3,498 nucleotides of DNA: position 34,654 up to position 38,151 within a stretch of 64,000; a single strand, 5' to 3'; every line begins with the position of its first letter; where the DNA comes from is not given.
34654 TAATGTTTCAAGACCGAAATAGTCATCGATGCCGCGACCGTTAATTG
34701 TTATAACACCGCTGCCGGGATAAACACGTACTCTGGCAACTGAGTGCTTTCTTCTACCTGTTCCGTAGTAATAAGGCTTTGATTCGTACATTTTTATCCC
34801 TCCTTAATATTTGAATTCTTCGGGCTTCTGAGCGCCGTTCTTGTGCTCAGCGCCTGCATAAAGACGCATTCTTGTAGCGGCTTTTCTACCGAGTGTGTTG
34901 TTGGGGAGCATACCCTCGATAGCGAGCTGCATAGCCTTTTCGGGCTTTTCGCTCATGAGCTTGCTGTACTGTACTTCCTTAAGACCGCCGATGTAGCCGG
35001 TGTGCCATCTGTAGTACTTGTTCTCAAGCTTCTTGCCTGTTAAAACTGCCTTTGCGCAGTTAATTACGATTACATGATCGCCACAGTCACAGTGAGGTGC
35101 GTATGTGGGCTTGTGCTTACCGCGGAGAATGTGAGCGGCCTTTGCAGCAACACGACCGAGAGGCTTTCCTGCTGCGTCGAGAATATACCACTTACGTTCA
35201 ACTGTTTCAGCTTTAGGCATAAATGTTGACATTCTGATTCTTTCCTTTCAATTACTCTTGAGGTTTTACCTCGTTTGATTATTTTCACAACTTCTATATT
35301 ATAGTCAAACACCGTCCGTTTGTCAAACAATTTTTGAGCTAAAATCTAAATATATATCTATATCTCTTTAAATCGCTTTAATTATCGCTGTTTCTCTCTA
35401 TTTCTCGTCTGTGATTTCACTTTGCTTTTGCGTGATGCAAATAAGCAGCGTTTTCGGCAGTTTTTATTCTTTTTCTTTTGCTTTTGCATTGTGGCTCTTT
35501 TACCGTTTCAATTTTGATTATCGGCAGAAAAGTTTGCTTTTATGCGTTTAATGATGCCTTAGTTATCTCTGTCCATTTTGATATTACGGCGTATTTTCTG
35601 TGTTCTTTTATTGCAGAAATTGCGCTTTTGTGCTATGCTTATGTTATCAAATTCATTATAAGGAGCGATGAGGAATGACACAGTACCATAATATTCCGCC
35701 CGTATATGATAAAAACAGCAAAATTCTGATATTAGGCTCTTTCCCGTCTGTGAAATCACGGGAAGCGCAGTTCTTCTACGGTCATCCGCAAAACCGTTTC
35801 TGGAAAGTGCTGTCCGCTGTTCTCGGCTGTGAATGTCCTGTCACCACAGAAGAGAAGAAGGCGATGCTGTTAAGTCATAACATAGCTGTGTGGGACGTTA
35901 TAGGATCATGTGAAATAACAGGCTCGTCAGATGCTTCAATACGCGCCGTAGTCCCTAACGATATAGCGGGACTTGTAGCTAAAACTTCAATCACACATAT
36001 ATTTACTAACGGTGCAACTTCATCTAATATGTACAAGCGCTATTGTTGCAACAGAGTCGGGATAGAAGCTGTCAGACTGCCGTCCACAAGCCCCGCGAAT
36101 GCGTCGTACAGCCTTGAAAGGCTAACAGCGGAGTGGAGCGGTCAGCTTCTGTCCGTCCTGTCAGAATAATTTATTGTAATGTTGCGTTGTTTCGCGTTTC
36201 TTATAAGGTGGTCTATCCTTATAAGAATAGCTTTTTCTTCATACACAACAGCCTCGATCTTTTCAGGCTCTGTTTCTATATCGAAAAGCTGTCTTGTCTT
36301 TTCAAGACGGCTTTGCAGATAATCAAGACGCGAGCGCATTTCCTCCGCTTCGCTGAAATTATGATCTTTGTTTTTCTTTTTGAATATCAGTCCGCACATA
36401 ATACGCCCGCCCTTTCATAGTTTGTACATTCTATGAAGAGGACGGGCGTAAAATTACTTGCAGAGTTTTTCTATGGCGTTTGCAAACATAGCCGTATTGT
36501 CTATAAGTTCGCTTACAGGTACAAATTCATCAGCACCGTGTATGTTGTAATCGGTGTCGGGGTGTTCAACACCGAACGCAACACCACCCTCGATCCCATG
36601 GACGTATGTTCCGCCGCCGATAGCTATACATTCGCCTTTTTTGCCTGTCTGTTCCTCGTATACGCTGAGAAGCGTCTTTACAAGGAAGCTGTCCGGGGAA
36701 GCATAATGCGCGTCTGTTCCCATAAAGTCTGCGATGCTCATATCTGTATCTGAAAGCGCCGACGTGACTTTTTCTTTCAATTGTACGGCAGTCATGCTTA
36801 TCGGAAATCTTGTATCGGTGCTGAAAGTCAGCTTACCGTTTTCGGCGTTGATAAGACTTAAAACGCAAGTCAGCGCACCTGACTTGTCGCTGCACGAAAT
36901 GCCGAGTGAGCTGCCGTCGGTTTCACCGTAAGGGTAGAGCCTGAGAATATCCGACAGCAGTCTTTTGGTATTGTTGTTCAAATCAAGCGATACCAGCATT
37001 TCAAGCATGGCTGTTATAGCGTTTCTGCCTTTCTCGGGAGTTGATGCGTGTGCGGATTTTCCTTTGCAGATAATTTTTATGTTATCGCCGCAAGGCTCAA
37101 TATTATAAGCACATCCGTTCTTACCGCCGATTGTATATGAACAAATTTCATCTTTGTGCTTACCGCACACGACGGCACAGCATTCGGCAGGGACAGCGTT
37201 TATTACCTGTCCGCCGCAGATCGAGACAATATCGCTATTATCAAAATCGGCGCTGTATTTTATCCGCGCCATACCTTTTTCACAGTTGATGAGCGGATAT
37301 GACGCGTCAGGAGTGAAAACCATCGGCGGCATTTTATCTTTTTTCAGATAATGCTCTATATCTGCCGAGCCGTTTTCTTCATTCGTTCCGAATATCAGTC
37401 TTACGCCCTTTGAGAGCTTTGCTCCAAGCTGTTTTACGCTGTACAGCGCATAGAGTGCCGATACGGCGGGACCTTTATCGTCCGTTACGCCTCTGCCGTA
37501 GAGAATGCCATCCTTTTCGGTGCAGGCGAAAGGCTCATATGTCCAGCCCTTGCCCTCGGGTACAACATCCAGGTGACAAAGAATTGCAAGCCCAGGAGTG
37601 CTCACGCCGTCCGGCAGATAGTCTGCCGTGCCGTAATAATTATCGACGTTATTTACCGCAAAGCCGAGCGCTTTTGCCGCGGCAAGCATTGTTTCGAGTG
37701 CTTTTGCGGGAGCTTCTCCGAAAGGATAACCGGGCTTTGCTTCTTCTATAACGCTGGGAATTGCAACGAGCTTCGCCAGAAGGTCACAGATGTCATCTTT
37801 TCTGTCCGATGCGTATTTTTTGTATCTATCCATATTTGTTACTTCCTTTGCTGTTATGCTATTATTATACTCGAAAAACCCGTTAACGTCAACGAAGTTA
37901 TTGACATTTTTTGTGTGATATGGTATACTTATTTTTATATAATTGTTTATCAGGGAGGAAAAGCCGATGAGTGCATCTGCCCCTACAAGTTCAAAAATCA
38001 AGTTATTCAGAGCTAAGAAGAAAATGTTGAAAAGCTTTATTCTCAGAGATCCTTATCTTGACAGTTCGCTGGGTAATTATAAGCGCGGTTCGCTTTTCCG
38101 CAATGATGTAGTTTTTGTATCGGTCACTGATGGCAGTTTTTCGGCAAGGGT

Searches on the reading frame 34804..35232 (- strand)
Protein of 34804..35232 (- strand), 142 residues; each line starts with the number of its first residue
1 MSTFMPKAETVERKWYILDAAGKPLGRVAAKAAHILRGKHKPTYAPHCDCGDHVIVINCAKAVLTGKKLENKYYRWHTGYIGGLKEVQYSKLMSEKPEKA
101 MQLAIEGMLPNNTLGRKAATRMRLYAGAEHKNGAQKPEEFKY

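Call 38: search_protein_families(library=ncbifam, proteins=[window:34804-35232:-], max_evalue=0.00001)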
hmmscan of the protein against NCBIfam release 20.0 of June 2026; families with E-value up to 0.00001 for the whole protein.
window:34804-35232:- (142 aa): 3 families
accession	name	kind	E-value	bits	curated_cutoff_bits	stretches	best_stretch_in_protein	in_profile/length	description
TIGR01066.1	rplM_bact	equivalog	5.6e-55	185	93.05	1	4-139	3-138/141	50S ribosomal protein L13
NF005004.0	PRK06394.1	equivalog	3.1e-10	40.2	146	1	13-131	4-112/149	50S ribosomal protein L13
TIGR01077.1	L13_A_E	equivalog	2.2e-09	37.8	98.9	1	17-131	2-105/141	50S ribosomal protein L13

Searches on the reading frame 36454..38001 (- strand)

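Call 63: search_protein_families(library=ncbifam, proteins=[window:36454-38001:-], max_evalue=1e-25)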
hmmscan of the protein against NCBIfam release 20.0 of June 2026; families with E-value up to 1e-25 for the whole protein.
window:36454-38001:- (515 aa): 9 families
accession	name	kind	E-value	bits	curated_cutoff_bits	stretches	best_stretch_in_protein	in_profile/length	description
NF005591.0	PRK07318.1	equivalog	1.5e-126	423.4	435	1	59-515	4-466/466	dipeptidase PepV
TIGR01887.1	dipeptidaselike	subfamily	4.7e-117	391.9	207.95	1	68-510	1-447/447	Sapep family Mn(2+)-dependent dipeptidase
TIGR01886.1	dipeptidase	equivalog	9.4e-94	314.9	632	1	60-515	4-466/466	dipeptidase PepV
NF005542.0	PRK07205.1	subfamily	3e-85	286.6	602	1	64-515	6-443/444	M20 family metallopeptidase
NF004809.0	PRK06156.1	equivalog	2.8e-66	224.7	438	1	43-513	71-567/573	dipeptidase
NF052477.1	3M3SH_dipept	exception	1.3e-55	189.1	1025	1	64-514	6-466/469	Cys-Gly-3M3SH dipeptidase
TIGR01910.1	DapE-ArgE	subfamily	1.9e-34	119.5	217.6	0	73-248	2-182/373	ArgE/DapE family deacylase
NF010589.0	PRK13983.1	equivalog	5.7e-30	104.6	333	0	60-221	5-174/409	M20 family metallo-hydrolase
NF006399.0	PRK08651.1-2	equivalog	5.3e-29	101.4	381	0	69-230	4-163/405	succinyl-diaminopimelate desuccinylase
